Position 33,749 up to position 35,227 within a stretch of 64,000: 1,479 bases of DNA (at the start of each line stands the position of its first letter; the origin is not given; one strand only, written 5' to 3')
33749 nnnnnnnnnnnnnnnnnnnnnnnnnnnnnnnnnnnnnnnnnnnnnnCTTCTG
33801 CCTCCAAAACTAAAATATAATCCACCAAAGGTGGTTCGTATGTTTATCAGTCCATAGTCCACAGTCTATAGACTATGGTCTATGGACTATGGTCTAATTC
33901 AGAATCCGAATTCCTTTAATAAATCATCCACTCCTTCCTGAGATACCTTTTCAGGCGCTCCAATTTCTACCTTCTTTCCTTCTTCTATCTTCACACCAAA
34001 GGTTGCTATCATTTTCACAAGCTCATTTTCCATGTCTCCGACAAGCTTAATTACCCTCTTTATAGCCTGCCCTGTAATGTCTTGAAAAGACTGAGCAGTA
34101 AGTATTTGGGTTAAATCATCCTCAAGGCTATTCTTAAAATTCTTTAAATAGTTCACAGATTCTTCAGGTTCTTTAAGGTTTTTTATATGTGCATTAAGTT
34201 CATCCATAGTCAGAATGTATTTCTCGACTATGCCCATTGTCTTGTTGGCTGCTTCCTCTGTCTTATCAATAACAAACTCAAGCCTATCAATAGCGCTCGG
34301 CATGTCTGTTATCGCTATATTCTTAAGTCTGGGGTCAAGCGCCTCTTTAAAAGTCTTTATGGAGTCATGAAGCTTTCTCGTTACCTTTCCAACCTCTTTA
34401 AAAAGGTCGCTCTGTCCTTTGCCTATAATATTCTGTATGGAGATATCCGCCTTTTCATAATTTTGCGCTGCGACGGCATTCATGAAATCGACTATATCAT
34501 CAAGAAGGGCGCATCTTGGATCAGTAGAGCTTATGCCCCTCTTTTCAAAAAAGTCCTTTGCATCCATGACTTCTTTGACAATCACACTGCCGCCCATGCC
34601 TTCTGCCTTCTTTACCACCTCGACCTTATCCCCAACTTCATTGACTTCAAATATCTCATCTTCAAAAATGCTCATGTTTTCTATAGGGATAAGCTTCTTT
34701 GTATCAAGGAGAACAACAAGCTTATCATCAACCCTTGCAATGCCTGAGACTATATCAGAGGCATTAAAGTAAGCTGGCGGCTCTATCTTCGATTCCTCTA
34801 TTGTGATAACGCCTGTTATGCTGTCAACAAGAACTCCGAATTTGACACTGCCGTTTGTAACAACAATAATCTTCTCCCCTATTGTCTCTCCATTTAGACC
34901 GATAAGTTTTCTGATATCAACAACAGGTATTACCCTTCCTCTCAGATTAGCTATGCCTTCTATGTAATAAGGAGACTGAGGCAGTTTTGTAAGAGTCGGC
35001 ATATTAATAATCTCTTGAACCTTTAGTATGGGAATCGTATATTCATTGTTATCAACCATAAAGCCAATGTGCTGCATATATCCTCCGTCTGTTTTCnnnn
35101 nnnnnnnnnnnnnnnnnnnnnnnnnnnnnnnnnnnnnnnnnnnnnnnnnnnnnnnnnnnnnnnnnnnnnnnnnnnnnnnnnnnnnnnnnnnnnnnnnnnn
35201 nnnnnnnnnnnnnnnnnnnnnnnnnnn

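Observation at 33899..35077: CheW-CheZ fusion protein: the CheY-P phosphatase appears built into the receptor array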

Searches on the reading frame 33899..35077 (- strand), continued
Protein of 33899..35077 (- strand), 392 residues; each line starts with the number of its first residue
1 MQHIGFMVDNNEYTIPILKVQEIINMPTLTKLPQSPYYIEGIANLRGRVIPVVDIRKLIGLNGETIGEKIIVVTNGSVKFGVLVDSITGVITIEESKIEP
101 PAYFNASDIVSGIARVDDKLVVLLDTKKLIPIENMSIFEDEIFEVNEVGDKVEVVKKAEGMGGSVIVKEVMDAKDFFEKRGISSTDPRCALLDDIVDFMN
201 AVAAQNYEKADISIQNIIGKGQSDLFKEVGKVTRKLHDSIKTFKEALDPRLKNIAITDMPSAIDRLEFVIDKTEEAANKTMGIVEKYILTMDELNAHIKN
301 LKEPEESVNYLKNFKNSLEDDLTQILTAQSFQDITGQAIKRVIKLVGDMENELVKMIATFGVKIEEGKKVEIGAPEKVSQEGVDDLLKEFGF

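Call 44: predict_structure(alignment_id=A3)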
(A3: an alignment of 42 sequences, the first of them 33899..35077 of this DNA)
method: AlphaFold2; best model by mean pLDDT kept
length: 392 residues; sequences in the alignment: 42
mean_pLDDT: 67.8   pTM: 0.37
mean pLDDT of the five models: 67.8, 59.7, 58.6, 50.1, 49.7
residues with pLDDT >= 90: 12; 70-90: 168; 50-70: 168; < 50: 44
segments of 3 or more residues with pLDDT < 50: 140-144, 157-165, 181-183, 361-378, 390-392
pLDDT, mean of each block of 10 residues (from residue 1): 88 89 85 76 78 82 72 81 90 84 66 84 83 59 53 51 48 57 51 69 71 69 50 55 53 57 67 70 77 81 78 82 71 58 63 59 36 43 64 40
secondary structure, 60 per line:
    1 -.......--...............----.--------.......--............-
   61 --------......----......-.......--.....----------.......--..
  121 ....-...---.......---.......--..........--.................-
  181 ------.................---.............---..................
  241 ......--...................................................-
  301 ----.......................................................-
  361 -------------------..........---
elements in order: E2-8 E11-16 E20-25 E39-45 E48-54 H55-59 E69-74 E79-84 E86-92 E110-116 E119-124 H132-138 E142-148 E151-160 E163-172 H173-179 H187-203 H207-219 H223-246 H249-299 H305-359 H380-389

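Call 48: fold_search(model_id=the predicted structure, library=pdb)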
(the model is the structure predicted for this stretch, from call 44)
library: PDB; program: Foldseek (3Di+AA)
matches with E <= 10: 530; with E <= 0.001: 18
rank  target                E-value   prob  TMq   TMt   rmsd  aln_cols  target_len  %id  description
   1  2ch4_Y                3.0e-13  1.00  0.32  0.86   2.1       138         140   29  Complex between Bacterial Chemotaxis histidine kinase CheA domains P4 and P5 and receptor-adaptor protein CheW (released 2006-04-18)
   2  9a72_B                4.1e-13  1.00  0.32  0.77   2.6       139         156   32  Integrative model of YFMS-CHEW by crosslinking MS and deep learning (released 2024-09-18)
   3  6s1k_C                1.7e-12  1.00  0.32  0.82   2.5       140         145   28  E. coli Core Signaling Unit, carrying QQQQ receptor mutation (released 2020-01-22)
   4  2ch4_W                1.2e-11  1.00  0.32  0.86   2.1       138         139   29  Complex between Bacterial Chemotaxis histidine kinase CheA domains P4 and P5 and receptor-adaptor protein CheW (released 2006-04-18)
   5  8c5v_E                1.4e-11  1.00  0.32  0.85   2.0       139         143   29  Chemotaxis core signalling unit from E protein lysed E. coli cells (released 2023-09-13)
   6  2qdl_A                1.5e-11  1.00  0.32  0.77   2.0       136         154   34  Crystal structure of scaffolding protein TtCheW from Thermoanaerobacter tengcongensis (released 2007-09-04)
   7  2qdl_B                2.9e-11  1.00  0.32  0.83   1.7       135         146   34  Crystal structure of scaffolding protein TtCheW from Thermoanaerobacter tengcongensis (released 2007-09-04)
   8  1k0s_MODEL_1_A        2.7e-10  1.00  0.29  0.68   4.6       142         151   30  Solution structure of the chemotaxis protein CheW from the thermophilic organism Thermotoga maritima (released 2002-02-06)
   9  2ho9_MODEL_1_A        3.4e-10  1.00  0.32  0.71   2.4       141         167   28  Solution Structure of chemotaxi protein CheW from Escherichia coli (released 2007-07-10)
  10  2ch4_A                6.4e-08  1.00  0.29  0.35   2.6       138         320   21  Complex between Bacterial Chemotaxis histidine kinase CheA domains P4 and P5 and receptor-adaptor protein CheW (released 2006-04-18)
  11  4jpb_A                7.2e-08  1.00  0.29  0.82   2.5       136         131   21  The structure of a ternary complex between CheA domains P4 and P5 with CheW and with an unzipped fragment of TM14, a c (released 2013-08-28)
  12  6s1k_A                2.0e-07  1.00  0.26  0.26   5.2       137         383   15  E. coli Core Signaling Unit, carrying QQQQ receptor mutation (released 2020-01-22)
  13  2ch4_B                2.4e-07  1.00  0.28  0.35   4.0       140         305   19  Complex between Bacterial Chemotaxis histidine kinase CheA domains P4 and P5 and receptor-adaptor protein CheW (released 2006-04-18)
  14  8c5v_A                3.4e-07  1.00  0.30  0.30   2.6       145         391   16  Chemotaxis core signalling unit from E protein lysed E. coli cells (released 2023-09-13)
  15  3ur1_A                3.6e-07  1.00  0.26  0.38   4.3       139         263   22  The structure of a ternary complex between CheA domains P4 and P5 with CheW and with a truncated fragment of TM14, a c (released 2012-03-07)
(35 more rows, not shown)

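Call 51: find_encoding_contigs(protein=P0313, flank=10000, max_places=2)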
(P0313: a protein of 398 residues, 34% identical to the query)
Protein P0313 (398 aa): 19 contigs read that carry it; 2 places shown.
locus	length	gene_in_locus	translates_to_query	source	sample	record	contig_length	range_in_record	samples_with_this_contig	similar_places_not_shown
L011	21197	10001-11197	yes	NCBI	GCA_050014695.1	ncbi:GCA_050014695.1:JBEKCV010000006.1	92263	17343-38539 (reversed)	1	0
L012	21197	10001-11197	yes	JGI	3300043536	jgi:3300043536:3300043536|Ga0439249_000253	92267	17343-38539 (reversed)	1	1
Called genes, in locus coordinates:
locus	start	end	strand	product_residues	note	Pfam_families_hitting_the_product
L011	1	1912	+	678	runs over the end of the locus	PF00771:FHIPEP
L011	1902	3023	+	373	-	PF00448:SRP54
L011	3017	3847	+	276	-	PF00142:Fer4_NifH, PF01656:CbiA, PF02374:ArsA_ATPase (weak), PF06564:CBP_BcsQ (weak), PF10609:ParA, PF13614:AAA_31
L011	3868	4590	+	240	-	PF04542:Sigma70_r2, PF04539:Sigma70_r3, PF04545:Sigma70_r4, PF08281:Sigma70_r4_2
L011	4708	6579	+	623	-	PF00514:Arm (faint), PF02985:HEAT (faint), PF13513:HEAT_EZ (faint), PF13646:HEAT_2 (weak), PF03130:HEAT_PBS (faint), PF12717:Cnd1 (faint), PF23227:HEAT_MROH2B_C (faint), PF13646:HEAT_2, +1 more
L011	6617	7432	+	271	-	PF03705:CheR_N, PF01739:CheR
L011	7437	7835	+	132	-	PF00072:Response_reg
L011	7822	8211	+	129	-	PF00072:Response_reg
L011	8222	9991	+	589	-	PF01627:Hpt, PF02895:H-kinase_dim, PF02518:HATPase_c, PF01584:CheW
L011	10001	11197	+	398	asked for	PF01584:CheW, PF04344:CheZ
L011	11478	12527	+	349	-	PF00072:Response_reg, PF01339:CheB_methylest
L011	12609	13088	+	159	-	PF01584:CheW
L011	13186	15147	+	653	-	PF00672:HAMP (faint), PF06009: (faint), PF10157:BORCS6 (faint), PF00015:MCPsignal, PF13682:CZB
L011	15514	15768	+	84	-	-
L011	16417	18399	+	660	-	PF04851:ResIII, PF17757:UvrB_inter, PF27431:UvrB_3rd, PF00271:Helicase_C, PF12344:UvrB, PF02151:UVR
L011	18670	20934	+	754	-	PF07244:POTRA, PF08478:POTRA_1 (faint), PF08479:POTRA_2 (faint), PF07244:POTRA, PF01103:Omp85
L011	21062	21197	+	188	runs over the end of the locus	PF03938:OmpH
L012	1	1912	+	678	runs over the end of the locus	PF00771:FHIPEP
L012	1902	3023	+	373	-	PF00448:SRP54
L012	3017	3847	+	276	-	PF00142:Fer4_NifH, PF01656:CbiA, PF02374:ArsA_ATPase (weak), PF06564:CBP_BcsQ (weak), PF10609:ParA, PF13614:AAA_31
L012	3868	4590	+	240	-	PF04542:Sigma70_r2, PF04539:Sigma70_r3, PF04545:Sigma70_r4, PF08281:Sigma70_r4_2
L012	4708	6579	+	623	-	PF00514:Arm (faint), PF02985:HEAT (faint), PF13513:HEAT_EZ (faint), PF13646:HEAT_2 (weak), PF03130:HEAT_PBS (faint), PF12717:Cnd1 (faint), PF23227:HEAT_MROH2B_C (faint), PF13646:HEAT_2, +1 more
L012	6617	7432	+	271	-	PF03705:CheR_N, PF01739:CheR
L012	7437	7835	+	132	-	PF00072:Response_reg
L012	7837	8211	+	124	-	PF00072:Response_reg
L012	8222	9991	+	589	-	PF01627:Hpt, PF02895:H-kinase_dim, PF02518:HATPase_c, PF01584:CheW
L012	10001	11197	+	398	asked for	PF01584:CheW, PF04344:CheZ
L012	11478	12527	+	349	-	PF00072:Response_reg, PF01339:CheB_methylest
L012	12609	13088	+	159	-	PF01584:CheW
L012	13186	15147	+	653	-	PF00672:HAMP (faint), PF06009: (faint), PF10157:BORCS6 (faint), PF00015:MCPsignal, PF13682:CZB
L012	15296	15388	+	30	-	PF00672:HAMP (weak)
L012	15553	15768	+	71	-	-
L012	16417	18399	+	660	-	PF04851:ResIII, PF17757:UvrB_inter, PF27431:UvrB_3rd, PF00271:Helicase_C, PF12344:UvrB, PF02151:UVR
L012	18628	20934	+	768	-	PF07244:POTRA, PF08479:POTRA_2 (faint), PF08478:POTRA_1 (faint), PF07244:POTRA, PF01103:Omp85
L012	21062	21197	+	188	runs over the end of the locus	PF03938:OmpH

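Call 52: find_encoding_contigs(protein=P0302, flank=10000, max_places=1)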
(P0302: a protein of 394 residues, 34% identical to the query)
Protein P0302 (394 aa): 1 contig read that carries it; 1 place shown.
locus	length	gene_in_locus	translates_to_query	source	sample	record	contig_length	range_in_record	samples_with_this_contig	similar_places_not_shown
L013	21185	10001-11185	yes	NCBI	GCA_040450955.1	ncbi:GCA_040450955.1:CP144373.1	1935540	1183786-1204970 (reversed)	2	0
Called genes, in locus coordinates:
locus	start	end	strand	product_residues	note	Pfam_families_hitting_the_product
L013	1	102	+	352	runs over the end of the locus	PF01312:Bac_export_2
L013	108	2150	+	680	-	PF00771:FHIPEP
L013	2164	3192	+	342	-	PF00448:SRP54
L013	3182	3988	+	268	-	PF00142:Fer4_NifH, PF01656:CbiA, PF06564:CBP_BcsQ (weak), PF10609:ParA, PF13614:AAA_31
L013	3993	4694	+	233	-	PF04542:Sigma70_r2, PF04539:Sigma70_r3, PF13384:HTH_23 (faint), PF08281:Sigma70_r4_2, PF04545:Sigma70_r4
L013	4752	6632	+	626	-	PF00514:Arm (faint), PF01602:Adaptin_N (faint), PF02985:HEAT (faint), PF03130:HEAT_PBS (faint), PF11698:V-ATPase_H_C (faint), PF12717:Cnd1 (faint), PF13646:HEAT_2, PF13646:HEAT_2, +9 more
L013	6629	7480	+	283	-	PF03705:CheR_N, PF01739:CheR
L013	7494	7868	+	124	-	PF00072:Response_reg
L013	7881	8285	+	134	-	PF00072:Response_reg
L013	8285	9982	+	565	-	PF01627:Hpt, PF02895:H-kinase_dim, PF02518:HATPase_c, PF01584:CheW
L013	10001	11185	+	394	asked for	PF01584:CheW, PF04344:CheZ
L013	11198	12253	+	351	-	PF00072:Response_reg, PF01339:CheB_methylest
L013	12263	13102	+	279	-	PF08668:HDOD, PF01966:HD (weak)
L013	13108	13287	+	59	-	-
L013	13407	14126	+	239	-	PF00460:Flg_bb_rod, PF22692:LlgE_F_G_D1, PF06429:Flg_bbr_C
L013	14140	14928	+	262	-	PF00460:Flg_bb_rod, PF22692:LlgE_F_G_D1, PF06429:Flg_bbr_C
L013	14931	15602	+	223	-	PF08666:SAF, PF13144:ChapFlgA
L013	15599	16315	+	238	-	PF02107:FlgH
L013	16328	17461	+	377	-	PF02119:FlgI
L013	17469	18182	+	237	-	PF01551:Peptidase_M23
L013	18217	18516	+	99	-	PF04316:FlgM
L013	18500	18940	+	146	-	PF05130:FlgN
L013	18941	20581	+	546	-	PF22638:FlgK_D1, PF21158:flgK_1st_1 (weak), PF06429:Flg_bbr_C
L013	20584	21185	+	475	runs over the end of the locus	PF00669:Flagellin_N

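Call 53: find_encoding_contigs(protein=P0280, flank=10000, max_places=2)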
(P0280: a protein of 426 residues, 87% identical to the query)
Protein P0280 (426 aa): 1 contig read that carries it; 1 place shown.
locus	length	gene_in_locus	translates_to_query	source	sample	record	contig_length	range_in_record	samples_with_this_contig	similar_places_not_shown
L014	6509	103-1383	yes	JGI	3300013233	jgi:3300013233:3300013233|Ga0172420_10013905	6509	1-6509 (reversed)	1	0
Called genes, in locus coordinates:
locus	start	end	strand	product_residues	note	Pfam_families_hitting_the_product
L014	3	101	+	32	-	?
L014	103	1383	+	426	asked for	PF01584:CheW, PF04344:CheZ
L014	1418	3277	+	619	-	PF01627:Hpt, PF02895:H-kinase_dim, PF02518:HATPase_c, PF01584:CheW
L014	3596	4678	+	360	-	PF00072:Response_reg, PF01339:CheB_methylest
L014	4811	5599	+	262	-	PF20560:MotA_N, PF01618:MotA_ExbB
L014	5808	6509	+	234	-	?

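Call 54: list_cluster_members(proteins=[P0227, P0132, P0125, P0129, P0131, P0123, P0140, P0143, P0151, P0238])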
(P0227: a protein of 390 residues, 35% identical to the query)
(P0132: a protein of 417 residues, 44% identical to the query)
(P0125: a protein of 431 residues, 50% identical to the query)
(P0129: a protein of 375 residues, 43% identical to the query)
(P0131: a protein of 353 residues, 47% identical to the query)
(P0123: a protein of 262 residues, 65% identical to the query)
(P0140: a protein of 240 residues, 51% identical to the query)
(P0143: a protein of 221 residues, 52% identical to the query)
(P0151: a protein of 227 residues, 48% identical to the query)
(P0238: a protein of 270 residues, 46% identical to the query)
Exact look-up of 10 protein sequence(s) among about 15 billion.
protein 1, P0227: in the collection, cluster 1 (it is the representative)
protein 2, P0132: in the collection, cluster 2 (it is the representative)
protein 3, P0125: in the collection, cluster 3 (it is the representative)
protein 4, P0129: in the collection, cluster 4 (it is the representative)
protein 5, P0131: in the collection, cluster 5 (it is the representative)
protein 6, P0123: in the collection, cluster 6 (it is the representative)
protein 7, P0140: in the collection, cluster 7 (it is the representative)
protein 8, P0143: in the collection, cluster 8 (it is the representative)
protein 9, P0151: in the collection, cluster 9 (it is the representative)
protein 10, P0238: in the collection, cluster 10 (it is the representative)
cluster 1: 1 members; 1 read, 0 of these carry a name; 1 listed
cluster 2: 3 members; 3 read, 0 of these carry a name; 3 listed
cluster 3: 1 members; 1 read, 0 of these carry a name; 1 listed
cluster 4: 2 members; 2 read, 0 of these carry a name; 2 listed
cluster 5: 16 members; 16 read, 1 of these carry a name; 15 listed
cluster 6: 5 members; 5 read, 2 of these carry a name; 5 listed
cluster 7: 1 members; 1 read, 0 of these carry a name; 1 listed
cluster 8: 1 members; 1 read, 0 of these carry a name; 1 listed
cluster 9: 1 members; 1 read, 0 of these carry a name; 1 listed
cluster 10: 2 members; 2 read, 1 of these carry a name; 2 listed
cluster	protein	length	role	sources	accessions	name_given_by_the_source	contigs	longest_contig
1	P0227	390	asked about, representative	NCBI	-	-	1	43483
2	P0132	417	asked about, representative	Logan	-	-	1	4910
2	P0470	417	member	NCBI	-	-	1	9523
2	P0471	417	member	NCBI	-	-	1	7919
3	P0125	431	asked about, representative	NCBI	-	-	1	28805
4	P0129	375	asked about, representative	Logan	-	-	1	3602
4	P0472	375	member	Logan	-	-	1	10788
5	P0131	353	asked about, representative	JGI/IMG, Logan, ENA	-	-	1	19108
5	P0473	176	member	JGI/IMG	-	chemotaxis protein CheZ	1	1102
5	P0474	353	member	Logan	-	-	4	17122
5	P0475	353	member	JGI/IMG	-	-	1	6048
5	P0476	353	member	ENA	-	-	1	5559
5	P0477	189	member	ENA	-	-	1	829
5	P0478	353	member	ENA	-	-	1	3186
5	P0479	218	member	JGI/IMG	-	-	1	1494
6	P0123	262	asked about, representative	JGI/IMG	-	chemotaxis protein CheZ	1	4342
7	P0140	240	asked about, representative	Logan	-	-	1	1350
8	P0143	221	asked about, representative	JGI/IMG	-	-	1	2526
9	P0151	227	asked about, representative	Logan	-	-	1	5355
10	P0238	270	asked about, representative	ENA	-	-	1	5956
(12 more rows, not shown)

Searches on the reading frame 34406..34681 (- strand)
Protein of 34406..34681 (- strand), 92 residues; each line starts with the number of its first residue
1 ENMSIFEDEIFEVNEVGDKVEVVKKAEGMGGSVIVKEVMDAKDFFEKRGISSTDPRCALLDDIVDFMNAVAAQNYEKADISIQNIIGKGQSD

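Call 68: search_solved_structures(query=A4, max_evalue=10, show_alignments=0)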
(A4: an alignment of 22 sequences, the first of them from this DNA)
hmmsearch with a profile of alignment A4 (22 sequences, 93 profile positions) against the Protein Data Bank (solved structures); distinct sequences matched with E-value up to 10: 10.
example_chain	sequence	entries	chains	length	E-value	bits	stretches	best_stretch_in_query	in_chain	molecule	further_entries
4cj9_A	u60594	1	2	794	0.013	19.1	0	24-55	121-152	BURRH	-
4cja_A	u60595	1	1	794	0.014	19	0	24-55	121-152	BURRH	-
7bqq_A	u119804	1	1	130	0.073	16.7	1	38-86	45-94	Gogy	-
5lus_A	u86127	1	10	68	0.72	13.5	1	48-79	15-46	BLM helicase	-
4pbr_A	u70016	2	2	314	0.73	13.5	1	24-73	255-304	Tyrosine--tRNA ligase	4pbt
4pbs_A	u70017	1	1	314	0.81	13.4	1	24-73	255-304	Tyrosine--tRNA ligase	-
9bk6_A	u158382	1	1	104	1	13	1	7-84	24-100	B10_CYTX binder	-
3vjf_A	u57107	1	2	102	1.3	12.6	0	36-86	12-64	WA20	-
8uqf_A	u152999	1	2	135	1.6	12.4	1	49-83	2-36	designed cortisol-binding protein hcy129_mpnn5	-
4mnp_A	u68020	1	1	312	1.7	12.3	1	14-65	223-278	N-acetylneuraminate-binding protein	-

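Call 69: search_protein_families(library=pfam, proteins=[window:34406-34681:-], max_evalue=10)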
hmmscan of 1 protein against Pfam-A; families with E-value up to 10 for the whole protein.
seq(92 aa): 0 families
